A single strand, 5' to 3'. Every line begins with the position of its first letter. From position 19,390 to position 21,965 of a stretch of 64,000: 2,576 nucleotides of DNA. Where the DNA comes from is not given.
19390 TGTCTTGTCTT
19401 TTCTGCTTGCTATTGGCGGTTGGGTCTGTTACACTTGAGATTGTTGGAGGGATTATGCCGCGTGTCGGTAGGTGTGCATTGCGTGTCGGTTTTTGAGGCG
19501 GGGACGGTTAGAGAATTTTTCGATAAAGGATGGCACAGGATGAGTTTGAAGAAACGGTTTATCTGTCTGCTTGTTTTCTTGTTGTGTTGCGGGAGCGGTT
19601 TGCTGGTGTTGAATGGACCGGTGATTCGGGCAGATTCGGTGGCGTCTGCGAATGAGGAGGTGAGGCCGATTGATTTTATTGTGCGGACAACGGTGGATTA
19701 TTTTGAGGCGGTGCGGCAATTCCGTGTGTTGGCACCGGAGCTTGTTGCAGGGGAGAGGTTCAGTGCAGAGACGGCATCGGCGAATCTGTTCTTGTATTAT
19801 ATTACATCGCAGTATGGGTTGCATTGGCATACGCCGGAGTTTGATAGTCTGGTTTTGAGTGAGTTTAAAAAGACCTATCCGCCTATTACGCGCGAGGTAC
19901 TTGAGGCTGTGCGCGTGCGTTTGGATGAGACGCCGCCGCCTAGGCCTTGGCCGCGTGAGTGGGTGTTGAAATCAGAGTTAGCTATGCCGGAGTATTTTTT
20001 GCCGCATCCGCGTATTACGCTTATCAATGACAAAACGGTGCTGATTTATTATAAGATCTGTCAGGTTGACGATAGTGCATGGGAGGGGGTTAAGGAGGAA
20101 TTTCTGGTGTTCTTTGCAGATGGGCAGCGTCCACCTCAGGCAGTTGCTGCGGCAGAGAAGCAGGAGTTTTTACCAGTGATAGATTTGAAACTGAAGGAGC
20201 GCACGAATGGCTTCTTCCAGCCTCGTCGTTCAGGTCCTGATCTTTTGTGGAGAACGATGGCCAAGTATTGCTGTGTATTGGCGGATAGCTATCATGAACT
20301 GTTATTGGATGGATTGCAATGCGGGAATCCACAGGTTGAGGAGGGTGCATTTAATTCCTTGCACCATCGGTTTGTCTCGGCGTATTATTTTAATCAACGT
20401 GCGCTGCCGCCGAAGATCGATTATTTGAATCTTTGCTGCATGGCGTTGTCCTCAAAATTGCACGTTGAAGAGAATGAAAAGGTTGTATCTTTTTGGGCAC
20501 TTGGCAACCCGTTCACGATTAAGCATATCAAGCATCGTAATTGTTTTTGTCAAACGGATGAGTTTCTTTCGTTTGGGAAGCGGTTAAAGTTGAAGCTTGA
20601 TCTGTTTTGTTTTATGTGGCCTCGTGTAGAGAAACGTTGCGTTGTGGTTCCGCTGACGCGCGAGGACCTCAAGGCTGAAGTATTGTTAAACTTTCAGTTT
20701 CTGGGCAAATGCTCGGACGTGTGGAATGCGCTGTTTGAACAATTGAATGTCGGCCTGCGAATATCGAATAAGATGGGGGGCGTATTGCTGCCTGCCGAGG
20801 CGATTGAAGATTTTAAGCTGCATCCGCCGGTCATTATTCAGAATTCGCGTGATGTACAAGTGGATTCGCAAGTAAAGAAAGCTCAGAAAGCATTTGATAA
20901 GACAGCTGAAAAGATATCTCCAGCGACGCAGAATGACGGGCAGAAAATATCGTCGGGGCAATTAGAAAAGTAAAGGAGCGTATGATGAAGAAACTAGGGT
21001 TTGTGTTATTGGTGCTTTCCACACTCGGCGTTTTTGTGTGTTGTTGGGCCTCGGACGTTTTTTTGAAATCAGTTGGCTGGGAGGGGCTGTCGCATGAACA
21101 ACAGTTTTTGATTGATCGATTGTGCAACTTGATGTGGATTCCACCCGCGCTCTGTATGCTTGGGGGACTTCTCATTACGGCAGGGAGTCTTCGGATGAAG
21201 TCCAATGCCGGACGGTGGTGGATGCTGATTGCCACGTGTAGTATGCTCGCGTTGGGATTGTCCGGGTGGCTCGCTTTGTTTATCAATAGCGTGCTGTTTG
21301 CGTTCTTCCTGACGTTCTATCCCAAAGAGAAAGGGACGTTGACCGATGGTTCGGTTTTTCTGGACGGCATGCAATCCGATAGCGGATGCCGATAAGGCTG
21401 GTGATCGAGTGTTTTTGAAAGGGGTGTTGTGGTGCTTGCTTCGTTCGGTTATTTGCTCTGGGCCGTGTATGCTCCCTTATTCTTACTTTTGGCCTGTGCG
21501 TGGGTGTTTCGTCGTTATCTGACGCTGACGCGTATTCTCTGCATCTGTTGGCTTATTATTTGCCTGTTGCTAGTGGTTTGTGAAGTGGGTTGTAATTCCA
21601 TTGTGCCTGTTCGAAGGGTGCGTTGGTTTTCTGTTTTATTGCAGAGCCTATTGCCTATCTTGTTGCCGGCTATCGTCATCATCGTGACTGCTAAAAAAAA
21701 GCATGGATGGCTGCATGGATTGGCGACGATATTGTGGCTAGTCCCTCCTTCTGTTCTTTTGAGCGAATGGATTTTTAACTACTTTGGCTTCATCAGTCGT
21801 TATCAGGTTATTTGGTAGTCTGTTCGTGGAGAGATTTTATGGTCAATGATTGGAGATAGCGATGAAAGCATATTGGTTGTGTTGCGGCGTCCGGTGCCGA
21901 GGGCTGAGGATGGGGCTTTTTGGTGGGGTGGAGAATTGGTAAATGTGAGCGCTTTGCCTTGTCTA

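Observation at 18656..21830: Second low-GC island: 0.9 kb of palindrome-rich non-coding DNA plus a three-gene operon of orphan secreted or membrane proteins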

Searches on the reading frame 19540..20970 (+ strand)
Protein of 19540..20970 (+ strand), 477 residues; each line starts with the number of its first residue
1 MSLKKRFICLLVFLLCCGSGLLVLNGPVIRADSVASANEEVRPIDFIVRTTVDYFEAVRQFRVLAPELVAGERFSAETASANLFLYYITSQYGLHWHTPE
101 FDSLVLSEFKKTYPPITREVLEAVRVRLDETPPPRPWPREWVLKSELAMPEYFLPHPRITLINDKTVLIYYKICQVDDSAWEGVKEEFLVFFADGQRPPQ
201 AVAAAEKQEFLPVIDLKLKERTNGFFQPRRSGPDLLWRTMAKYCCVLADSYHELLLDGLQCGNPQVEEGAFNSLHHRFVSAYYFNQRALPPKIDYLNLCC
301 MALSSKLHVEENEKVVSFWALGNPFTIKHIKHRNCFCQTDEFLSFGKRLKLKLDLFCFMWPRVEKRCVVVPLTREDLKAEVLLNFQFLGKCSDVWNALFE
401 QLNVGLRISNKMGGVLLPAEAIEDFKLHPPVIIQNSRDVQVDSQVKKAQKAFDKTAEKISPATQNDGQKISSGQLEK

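Call 10: search_protein_families(library=pfam, proteins=[window:19540-20970:+], max_evalue=0.01)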
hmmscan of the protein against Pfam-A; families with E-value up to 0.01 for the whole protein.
window:19540-20970:+ (477 aa): 0 families

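Call 11: search_protein_families(library=ncbifam, proteins=[window:19540-20970:+], max_evalue=0.01)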
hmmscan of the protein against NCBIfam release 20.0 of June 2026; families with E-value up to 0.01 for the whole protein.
window:19540-20970:+ (477 aa): 0 families

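Call 12: find_homologous_proteins(query=window:19540-20970:+)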
Query window:19540-20970:+ (477 aa): 1 proteins with E <= 0.001 among 8000 candidates.
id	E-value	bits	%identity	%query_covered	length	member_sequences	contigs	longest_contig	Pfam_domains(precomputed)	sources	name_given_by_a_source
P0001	0.0e+0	1110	100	100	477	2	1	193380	-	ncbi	-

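Call 13: find_encoding_contigs(protein=window:19540-20970:+, flank=10000, max_places=10)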
Protein window:19540-20970:+ (477 aa): no gene with exactly this product is on record in the collection.

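Call 14: list_cluster_members(proteins=[window:19540-20970:+, window:20982-21392:+, window:21429-21815:+, window:17769-18656:-, window:24716-25693:+])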
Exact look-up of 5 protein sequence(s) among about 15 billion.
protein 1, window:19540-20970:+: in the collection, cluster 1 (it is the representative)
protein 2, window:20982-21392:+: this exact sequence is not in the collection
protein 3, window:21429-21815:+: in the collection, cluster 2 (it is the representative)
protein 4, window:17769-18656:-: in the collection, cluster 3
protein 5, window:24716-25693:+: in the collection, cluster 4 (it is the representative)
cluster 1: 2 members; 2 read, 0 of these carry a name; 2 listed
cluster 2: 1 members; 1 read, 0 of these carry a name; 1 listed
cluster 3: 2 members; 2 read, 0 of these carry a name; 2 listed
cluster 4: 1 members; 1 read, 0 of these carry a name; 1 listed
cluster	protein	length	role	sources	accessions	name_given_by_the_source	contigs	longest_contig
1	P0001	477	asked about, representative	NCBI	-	-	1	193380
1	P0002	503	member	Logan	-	-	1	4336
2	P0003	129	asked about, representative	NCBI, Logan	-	-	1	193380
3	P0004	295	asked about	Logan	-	-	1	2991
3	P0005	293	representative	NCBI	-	-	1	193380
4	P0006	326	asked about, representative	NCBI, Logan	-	-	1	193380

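Call 22: find_encoding_contigs(protein=P0002, flank=10000)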
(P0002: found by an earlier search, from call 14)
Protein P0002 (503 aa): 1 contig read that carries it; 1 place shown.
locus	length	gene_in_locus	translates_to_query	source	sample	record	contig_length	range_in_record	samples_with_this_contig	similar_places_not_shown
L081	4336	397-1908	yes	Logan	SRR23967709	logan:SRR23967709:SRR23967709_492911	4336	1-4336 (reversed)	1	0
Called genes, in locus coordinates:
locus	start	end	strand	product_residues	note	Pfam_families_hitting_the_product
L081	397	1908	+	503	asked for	-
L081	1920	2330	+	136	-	-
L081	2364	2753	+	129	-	-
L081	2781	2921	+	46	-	-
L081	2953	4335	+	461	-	?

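Call 35: predict_structure(protein=window:19540-20970:+)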
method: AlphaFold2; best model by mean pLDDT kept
length: 477 residues; sequences in the alignment: 1
mean_pLDDT: 35.8   pTM: 0.21
mean pLDDT of the five models: 35.8, 30.0, 27.8, 27.5, 25.4
residues with pLDDT >= 90: 0; 70-90: 12; 50-70: 14; < 50: 451
segments of 3 or more residues with pLDDT < 50: 20-198, 204-449, 456-477
pLDDT, mean of each block of 10 residues (from residue 1): 75 67 39 28 25 32 35 39 37 36 39 39 33 31 26 35 39 38 40 46 47 36 29 33 31 33 32 32 30 31 31 26 27 27 31 31 31 34 33 41 39 33 28 27 43 47 39 39
secondary structure, 60 per line:
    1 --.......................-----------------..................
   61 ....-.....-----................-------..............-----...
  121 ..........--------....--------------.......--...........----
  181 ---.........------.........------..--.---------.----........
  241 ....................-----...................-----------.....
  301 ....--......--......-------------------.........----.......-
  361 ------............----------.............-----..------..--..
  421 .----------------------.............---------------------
elements in order: H3-25 H43-64 H66-70 H76-91 H99-112 H118-130 H139-142 E157-163 E166-176 E184-192 H199-207 H233-260 H266-284 H296-304 E307-312 E315-320 H340-348 E353-359 E367-373 H374-378 H389-401 H444-456

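Call 39: search_protein_representatives(protein=window:19540-20970:+)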
Query: 477 residues. Proteins with E-value up to 0.001 (for the whole library): 2; up to 1e-10: 1; up to 1e-30: 1. The best 2 are listed.
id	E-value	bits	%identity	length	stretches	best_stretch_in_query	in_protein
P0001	0.0e+00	1109.7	100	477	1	1-477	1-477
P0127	1.5e-08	50.0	32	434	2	80-207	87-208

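Call 43: find_homologous_proteins(query=A1, max_evalue=0.01)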
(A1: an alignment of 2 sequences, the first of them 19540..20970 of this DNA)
Query A1 (2 sequences) (477 aa, profile of the alignment): 2 proteins with E <= 0.01 among 8000 candidates.
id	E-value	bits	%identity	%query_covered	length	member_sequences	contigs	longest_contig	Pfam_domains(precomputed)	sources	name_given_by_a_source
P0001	5.1e-270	915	100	100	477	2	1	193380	-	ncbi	-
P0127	3.1e-231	787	24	42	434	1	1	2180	-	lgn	-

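Call 44: find_encoding_contigs(protein=P0127, flank=10000)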
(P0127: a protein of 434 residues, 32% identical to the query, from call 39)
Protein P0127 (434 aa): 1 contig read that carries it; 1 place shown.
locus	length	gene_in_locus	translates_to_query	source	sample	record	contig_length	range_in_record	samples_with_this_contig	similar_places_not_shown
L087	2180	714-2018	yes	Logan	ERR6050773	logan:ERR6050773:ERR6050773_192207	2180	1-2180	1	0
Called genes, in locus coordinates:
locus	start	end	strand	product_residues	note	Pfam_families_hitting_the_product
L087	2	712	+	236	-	?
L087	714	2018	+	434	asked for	-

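Call 53: search_protein_families(library=padloc, proteins=[window:19540-20970:+], max_evalue=0.01)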
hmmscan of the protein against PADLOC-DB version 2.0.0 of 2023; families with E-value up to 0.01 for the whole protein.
window:19540-20970:+ (477 aa): 0 families

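Call 54: search_protein_families(library=phrogs, proteins=[window:19540-20970:+], max_evalue=0.01)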
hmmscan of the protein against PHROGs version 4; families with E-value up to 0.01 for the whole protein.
window:19540-20970:+ (477 aa): 0 families

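Call 56: search_solved_structures(query=A1, max_evalue=1)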
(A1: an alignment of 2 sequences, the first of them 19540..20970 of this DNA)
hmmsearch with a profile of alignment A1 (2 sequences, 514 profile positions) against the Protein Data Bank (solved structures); distinct sequences matched with E-value up to 1: 0.

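Call 67: search_protein_families(library=pfam, proteins=[L087:2-709:+], max_evalue=0.01)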
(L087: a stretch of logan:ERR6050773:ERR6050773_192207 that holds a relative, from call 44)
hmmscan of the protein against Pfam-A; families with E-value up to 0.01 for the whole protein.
L087:2-709:+ (236 aa): 0 families

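Call 68: search_protein_families(library=ncbifam, proteins=[L087:2-709:+, P0127], max_evalue=0.1)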
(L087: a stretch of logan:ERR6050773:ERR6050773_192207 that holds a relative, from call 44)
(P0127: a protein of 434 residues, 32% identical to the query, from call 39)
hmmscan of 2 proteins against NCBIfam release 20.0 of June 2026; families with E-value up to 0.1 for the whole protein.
L087:2-709:+ (236 aa): 2 families
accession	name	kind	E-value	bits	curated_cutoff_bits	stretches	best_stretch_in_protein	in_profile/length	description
TIGR03696.1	Rhs_assc_core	domain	2.4e-17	63.2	32.5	1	2-62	14-75/76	RHS repeat-associated core domain-containing protein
NF041261.1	RHS_core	equivalog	1.8e-07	29.4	2000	1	4-62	1202-1260/1261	RHS element core protein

P0127 (434 aa): 0 families

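Call 69: predict_structure(alignment_id=A1)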
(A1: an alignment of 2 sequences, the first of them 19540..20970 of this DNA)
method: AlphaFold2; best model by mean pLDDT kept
length: 477 residues; sequences in the alignment: 2
mean_pLDDT: 36.8   pTM: 0.33
mean pLDDT of the five models: 36.8, 36.0, 34.4, 34.2, 29.5
residues with pLDDT >= 90: 0; 70-90: 25; 50-70: 81; < 50: 371
segments of 3 or more residues with pLDDT < 50: 13-53, 64-73, 93-96, 131-177, 202-444, 458-477
pLDDT, mean of each block of 10 residues (from residue 1): 58 39 23 21 31 50 45 56 60 52 69 72 66 37 29 26 37 47 72 69 42 33 23 22 23 24 24 27 24 25 23 23 22 22 26 26 23 29 29 35 30 27 27 24 51 54 38 34
secondary structure, 60 per line:
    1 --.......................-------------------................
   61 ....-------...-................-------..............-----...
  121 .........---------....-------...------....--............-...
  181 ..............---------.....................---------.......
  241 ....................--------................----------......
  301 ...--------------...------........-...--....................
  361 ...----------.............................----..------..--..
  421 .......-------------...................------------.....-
elements in order: H3-25 H45-64 H76-91 H99-112 H118-129 H139-142 H159-162 H165-176 H178-194 H204-224 H234-260 H269-284 H295-303 H327-334 H341-363 H374-402 H419-427 H441-459 H472-476

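Call 70: search_solved_structures(query=L087:188-709:+, max_evalue=1)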
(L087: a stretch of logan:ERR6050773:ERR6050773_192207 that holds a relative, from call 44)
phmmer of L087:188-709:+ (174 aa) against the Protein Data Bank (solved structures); distinct sequences matched with E-value up to 1: 0.

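Call 83: find_related_loci(query=A1, collection=viral_contigs, flank=5000)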
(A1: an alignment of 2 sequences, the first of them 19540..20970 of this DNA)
Query A1 (477 aa) in viral_contigs; peptide patterns used: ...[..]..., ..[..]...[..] (x = any residue, [..] = any of these).
100 stretches matched a pattern, but none encodes a relative of the query by tblastn (E <= 1e-3).

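Call 86: search_dna_similar(query=window:19540-20970:+, collection=plasmids, mode=protein, max_evalue=0.01, max_rows=5)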
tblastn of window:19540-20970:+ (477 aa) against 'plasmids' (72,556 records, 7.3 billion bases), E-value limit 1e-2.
No match.

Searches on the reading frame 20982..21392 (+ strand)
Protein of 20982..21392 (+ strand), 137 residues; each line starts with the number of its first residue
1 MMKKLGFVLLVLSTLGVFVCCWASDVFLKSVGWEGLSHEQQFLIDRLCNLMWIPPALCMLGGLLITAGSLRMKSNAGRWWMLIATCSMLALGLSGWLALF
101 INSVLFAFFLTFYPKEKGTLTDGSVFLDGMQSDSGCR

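Call 10: search_protein_families(library=pfam, proteins=[window:20982-21392:+], max_evalue=0.01)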
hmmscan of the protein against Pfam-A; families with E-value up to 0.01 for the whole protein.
window:20982-21392:+ (137 aa): 0 families

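Call 11: search_protein_families(library=ncbifam, proteins=[window:20982-21392:+], max_evalue=0.01)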
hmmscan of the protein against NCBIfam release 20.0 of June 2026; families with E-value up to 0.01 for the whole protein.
window:20982-21392:+ (137 aa): 0 families

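Call 53: search_protein_families(library=padloc, proteins=[window:20982-21392:+], max_evalue=0.01)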
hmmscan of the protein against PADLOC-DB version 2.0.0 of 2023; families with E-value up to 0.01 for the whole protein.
window:20982-21392:+ (137 aa): 0 families

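Call 54: search_protein_families(library=phrogs, proteins=[window:20982-21392:+], max_evalue=0.01)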
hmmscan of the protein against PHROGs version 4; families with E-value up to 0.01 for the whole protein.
window:20982-21392:+ (137 aa): 0 families

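Call 84: find_related_loci(query=window:20982-21392:+, collection=viral_contigs, flank=5000)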
Query window:20982-21392:+ (137 aa) in viral_contigs; peptide patterns used: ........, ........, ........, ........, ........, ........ (x = any residue, [..] = any of these).
3 stretches matched a pattern, but none encodes a relative of the query by tblastn (E <= 1e-3).

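Call 87: search_dna_similar(query=window:20982-21392:+, collection=plasmids, mode=protein, max_evalue=0.01, max_rows=5)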
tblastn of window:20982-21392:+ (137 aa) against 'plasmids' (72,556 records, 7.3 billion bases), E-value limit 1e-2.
No match.

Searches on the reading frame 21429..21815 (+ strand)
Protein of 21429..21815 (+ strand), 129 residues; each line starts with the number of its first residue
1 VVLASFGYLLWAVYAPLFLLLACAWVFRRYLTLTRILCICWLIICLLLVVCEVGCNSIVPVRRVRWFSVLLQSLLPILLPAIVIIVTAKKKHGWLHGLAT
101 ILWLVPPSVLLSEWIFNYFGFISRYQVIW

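Call 10: search_protein_families(library=pfam, proteins=[window:21429-21815:+], max_evalue=0.01)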
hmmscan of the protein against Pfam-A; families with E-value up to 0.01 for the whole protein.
window:21429-21815:+ (129 aa): 0 families

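Call 11: search_protein_families(library=ncbifam, proteins=[window:21429-21815:+], max_evalue=0.01)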
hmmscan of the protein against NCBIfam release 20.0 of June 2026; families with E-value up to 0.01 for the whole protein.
window:21429-21815:+ (129 aa): 0 families

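Call 23: find_encoding_contigs(protein=window:21429-21815:+, flank=10000)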
Protein window:21429-21815:+ (129 aa): 1 contig read that carries it; 1 place shown.
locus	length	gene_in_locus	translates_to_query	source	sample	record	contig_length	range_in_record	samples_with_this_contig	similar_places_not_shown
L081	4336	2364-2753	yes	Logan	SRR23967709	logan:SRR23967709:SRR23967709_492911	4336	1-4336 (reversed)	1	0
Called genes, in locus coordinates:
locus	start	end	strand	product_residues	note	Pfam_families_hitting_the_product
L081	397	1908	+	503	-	-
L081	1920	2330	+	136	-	-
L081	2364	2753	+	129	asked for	-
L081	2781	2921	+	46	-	-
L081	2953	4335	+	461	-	?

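Call 53: search_protein_families(library=padloc, proteins=[window:21429-21815:+], max_evalue=0.01)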
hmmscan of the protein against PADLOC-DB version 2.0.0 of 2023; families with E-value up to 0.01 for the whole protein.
window:21429-21815:+ (129 aa): 0 families

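Call 54: search_protein_families(library=phrogs, proteins=[window:21429-21815:+], max_evalue=0.01)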
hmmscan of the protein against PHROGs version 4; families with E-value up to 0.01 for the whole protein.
window:21429-21815:+ (129 aa): 0 families

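Call 85: find_related_loci(query=window:21429-21815:+, collection=viral_contigs, flank=5000)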
Query window:21429-21815:+ (129 aa) in viral_contigs; peptide patterns used: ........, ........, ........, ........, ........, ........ (x = any residue, [..] = any of these).
7 stretches matched a pattern, but none encodes a relative of the query by tblastn (E <= 1e-3).

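Call 88: search_dna_similar(query=window:21429-21815:+, collection=plasmids, mode=protein, max_evalue=0.01, max_rows=5)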
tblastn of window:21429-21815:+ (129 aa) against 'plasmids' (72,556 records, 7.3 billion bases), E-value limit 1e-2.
No match.
